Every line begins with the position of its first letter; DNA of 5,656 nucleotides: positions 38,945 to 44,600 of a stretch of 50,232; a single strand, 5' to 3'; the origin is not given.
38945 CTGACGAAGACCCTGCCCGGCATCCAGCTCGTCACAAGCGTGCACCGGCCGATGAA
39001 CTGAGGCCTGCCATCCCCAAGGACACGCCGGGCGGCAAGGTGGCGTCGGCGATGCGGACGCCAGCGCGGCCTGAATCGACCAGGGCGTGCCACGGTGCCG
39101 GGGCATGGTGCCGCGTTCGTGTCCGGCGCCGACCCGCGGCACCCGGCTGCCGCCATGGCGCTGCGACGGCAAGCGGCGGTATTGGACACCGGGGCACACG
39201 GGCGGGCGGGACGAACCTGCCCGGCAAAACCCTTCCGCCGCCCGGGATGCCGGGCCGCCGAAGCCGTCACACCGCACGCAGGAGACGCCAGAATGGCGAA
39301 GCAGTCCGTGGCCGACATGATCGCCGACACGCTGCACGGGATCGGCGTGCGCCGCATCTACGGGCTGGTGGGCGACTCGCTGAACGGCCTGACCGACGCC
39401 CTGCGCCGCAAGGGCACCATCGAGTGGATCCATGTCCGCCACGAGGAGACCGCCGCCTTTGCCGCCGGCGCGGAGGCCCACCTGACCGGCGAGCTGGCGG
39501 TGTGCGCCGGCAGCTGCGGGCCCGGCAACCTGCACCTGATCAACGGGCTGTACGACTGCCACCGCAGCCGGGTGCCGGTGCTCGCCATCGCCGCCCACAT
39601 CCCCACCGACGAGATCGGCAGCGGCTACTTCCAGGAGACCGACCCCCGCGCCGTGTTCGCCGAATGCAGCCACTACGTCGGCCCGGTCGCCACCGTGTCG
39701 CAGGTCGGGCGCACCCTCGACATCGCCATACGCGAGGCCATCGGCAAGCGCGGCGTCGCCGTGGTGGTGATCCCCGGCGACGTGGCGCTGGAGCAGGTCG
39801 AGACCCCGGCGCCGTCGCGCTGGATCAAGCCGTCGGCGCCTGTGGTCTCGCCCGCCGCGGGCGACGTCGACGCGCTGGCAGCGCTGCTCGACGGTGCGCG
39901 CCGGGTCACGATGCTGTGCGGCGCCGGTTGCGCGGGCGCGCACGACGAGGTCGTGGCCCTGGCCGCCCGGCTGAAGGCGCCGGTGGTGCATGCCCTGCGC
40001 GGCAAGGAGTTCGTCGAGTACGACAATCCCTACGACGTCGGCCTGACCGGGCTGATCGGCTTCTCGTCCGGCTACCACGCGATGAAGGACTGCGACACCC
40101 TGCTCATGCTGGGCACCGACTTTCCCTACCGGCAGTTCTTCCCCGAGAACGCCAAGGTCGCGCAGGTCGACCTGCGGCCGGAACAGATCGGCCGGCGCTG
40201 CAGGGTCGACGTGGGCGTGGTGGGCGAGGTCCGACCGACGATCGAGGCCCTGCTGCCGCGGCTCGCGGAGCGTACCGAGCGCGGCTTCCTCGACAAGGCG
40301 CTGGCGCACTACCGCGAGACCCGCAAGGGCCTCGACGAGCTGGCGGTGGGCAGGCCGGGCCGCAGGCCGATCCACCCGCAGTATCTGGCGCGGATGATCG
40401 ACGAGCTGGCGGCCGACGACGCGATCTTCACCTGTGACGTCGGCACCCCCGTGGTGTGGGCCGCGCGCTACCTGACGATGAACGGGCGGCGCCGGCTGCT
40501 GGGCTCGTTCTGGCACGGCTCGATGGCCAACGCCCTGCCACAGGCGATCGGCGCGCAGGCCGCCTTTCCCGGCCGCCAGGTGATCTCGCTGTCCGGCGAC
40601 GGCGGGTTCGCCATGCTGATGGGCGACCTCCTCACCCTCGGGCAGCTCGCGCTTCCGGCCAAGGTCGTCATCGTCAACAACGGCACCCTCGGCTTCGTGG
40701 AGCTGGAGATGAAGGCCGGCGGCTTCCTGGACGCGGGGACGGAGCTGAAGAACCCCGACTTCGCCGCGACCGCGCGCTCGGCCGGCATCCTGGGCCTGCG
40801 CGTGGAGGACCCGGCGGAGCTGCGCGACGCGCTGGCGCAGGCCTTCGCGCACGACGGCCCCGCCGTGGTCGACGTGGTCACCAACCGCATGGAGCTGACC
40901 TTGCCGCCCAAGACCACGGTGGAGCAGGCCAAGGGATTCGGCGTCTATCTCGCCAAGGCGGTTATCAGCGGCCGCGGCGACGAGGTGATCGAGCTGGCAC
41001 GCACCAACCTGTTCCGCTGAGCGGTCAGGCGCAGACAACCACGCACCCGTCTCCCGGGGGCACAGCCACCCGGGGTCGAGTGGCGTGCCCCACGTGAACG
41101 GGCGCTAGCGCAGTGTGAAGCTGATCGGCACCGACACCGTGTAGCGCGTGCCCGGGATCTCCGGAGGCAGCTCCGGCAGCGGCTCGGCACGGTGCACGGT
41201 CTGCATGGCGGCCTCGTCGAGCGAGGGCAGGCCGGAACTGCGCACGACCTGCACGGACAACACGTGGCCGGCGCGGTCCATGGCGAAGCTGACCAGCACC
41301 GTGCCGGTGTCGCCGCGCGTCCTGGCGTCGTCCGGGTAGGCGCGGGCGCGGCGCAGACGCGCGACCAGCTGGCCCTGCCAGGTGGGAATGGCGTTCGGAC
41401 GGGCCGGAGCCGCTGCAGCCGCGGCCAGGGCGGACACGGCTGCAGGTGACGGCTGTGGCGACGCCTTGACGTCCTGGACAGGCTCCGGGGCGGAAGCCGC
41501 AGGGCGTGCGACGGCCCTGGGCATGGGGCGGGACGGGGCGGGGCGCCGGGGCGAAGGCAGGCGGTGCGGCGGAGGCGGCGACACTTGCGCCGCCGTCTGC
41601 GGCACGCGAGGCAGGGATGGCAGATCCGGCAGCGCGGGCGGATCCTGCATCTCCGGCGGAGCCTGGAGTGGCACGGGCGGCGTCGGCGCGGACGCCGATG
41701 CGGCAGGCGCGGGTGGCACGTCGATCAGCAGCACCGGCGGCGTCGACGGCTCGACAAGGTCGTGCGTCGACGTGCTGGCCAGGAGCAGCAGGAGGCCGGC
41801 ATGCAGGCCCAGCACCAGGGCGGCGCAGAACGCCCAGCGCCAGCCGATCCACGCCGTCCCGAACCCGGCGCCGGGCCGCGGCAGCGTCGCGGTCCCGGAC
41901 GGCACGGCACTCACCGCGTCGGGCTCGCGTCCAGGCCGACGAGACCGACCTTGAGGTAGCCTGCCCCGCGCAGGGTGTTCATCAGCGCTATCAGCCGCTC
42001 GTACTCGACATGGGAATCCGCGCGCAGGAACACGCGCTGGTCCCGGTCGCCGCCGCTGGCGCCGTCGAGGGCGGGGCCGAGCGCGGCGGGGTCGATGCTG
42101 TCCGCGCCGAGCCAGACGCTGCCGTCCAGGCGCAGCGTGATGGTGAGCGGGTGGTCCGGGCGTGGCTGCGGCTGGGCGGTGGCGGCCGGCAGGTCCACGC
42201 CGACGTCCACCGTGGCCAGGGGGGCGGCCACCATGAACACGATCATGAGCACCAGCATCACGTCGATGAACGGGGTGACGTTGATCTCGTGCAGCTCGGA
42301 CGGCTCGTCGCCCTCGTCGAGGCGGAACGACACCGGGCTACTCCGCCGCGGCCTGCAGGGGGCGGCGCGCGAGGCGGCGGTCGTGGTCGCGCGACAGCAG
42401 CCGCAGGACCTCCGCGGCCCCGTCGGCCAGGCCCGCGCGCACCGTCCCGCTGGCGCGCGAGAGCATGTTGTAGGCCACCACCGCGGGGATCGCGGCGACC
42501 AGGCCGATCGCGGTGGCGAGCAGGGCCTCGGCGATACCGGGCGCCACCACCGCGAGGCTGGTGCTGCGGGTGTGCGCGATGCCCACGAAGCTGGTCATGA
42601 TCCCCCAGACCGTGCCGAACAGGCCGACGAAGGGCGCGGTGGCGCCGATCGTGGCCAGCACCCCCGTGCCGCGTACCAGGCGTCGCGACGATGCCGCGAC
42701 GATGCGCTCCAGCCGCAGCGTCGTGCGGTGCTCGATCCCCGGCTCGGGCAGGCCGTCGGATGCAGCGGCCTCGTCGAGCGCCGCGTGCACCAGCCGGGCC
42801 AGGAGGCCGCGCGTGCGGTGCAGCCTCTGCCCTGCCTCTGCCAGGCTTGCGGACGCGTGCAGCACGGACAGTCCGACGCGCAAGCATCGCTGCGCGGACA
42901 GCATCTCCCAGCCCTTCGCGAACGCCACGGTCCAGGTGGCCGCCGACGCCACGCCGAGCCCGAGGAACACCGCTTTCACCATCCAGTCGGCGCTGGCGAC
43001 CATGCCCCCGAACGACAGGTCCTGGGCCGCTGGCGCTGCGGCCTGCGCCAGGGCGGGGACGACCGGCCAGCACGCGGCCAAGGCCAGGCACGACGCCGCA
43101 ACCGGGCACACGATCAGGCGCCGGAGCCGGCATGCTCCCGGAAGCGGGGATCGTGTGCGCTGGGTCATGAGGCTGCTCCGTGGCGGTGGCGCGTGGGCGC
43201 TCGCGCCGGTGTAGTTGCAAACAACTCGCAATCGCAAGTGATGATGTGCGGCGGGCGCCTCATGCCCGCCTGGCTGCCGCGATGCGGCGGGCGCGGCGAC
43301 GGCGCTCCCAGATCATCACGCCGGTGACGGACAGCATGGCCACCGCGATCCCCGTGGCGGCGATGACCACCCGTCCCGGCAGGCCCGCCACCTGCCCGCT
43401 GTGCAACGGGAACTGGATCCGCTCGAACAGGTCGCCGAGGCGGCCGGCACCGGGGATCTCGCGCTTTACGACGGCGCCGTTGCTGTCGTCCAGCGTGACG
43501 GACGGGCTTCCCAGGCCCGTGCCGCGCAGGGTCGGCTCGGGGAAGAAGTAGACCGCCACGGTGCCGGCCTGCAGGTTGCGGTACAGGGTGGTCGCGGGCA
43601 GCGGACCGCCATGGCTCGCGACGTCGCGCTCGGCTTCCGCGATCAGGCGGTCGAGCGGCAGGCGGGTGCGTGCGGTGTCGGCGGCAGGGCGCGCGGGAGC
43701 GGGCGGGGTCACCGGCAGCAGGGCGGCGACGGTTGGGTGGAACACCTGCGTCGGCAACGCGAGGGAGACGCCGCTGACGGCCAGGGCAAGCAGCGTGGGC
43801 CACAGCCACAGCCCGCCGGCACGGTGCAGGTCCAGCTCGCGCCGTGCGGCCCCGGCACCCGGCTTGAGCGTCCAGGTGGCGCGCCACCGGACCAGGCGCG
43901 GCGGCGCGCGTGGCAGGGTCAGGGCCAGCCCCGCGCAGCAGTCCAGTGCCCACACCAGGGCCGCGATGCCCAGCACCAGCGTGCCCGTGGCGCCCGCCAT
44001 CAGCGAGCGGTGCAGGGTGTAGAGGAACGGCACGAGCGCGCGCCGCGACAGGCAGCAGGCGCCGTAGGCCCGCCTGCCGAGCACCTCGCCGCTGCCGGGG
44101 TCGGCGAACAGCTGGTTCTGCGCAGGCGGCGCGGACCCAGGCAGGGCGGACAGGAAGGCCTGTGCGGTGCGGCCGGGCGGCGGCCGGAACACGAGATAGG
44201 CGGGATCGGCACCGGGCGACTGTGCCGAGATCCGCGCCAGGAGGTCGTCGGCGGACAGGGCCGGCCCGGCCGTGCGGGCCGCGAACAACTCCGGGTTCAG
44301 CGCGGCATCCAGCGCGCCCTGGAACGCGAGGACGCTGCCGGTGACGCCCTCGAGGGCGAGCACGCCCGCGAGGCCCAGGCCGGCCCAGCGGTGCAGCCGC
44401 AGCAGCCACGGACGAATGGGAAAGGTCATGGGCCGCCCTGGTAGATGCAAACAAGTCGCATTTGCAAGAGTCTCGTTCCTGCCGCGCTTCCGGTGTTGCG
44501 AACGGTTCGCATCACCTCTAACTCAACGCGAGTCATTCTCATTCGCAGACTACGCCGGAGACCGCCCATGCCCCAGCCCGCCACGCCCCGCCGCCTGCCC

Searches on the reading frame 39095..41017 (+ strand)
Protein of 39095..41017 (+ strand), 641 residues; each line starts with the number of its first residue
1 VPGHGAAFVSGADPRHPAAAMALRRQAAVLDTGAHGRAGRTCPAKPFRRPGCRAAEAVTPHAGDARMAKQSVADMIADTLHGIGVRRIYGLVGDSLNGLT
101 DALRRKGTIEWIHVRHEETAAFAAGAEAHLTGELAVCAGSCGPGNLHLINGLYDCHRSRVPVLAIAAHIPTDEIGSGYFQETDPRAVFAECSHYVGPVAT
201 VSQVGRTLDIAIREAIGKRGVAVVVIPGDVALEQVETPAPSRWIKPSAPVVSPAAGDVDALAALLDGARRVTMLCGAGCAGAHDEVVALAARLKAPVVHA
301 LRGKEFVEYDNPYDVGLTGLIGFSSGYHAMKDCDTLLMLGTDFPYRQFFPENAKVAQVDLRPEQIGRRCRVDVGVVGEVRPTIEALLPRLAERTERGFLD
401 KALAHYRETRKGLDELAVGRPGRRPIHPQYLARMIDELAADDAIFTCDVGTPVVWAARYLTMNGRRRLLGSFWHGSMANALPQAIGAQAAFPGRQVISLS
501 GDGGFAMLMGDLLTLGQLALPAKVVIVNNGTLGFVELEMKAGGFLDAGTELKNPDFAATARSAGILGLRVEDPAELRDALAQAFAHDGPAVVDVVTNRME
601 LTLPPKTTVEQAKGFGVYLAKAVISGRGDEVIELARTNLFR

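Call 17: search_protein_families(library=pfam, proteins=[window:39095-41017:+], max_evalue=0.001)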
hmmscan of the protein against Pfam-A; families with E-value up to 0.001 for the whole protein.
window:39095-41017:+ (641 aa): 3 families
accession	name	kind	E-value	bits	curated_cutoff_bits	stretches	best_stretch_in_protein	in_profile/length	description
PF02775.26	TPP_enzyme_C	-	1.4e-41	142.3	21.9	1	448-594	1-151/151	Thiamine pyrophosphate enzyme, C-terminal TPP binding domain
PF00205.28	TPP_enzyme_M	-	1.4e-33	115.9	30.4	1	258-386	1-137/137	Thiamine pyrophosphate enzyme, central domain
PF02776.23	TPP_enzyme_N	-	6.4e-32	110.3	26.8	1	71-183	2-115/119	Thiamine pyrophosphate enzyme, N-terminal TPP binding domain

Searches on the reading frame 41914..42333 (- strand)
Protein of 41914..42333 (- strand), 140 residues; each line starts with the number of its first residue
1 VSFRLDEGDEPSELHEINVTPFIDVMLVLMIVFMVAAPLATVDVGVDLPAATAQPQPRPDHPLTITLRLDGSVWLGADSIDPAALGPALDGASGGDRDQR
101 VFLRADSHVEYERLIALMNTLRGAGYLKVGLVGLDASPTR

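Call 17: search_protein_families(library=pfam, proteins=[window:41914-42333:-], max_evalue=0.001)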
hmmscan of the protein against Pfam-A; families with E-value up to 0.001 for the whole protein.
window:41914-42333:- (140 aa): 1 family
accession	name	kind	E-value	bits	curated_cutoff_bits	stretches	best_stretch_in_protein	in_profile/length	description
PF02472.21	ExbD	-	4.7e-26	91.8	25.4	1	12-132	3-124/128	Biopolymer transport protein ExbD/TolR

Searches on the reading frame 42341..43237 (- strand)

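Call 17: search_protein_families(library=pfam, proteins=[window:42341-43237:-], max_evalue=0.001)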
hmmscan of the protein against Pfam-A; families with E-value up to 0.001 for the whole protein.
window:42341-43237:- (299 aa): 1 family
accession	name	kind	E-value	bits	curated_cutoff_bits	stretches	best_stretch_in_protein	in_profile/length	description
PF01618.21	MotA_ExbB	-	8.2e-31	106.8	22.9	1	148-263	8-118/127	MotA/TolQ/ExbB proton channel family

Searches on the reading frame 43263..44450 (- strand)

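Call 17: search_protein_families(library=pfam, proteins=[window:43263-44450:-], max_evalue=0.001)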
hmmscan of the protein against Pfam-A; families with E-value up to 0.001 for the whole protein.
window:43263-44450:- (396 aa): 1 family
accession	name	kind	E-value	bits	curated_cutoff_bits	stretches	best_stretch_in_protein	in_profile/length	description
PF03929.21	PepSY_TM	-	9.2e-56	190.2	28.8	1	17-384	1-295/295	PepSY-associated TM region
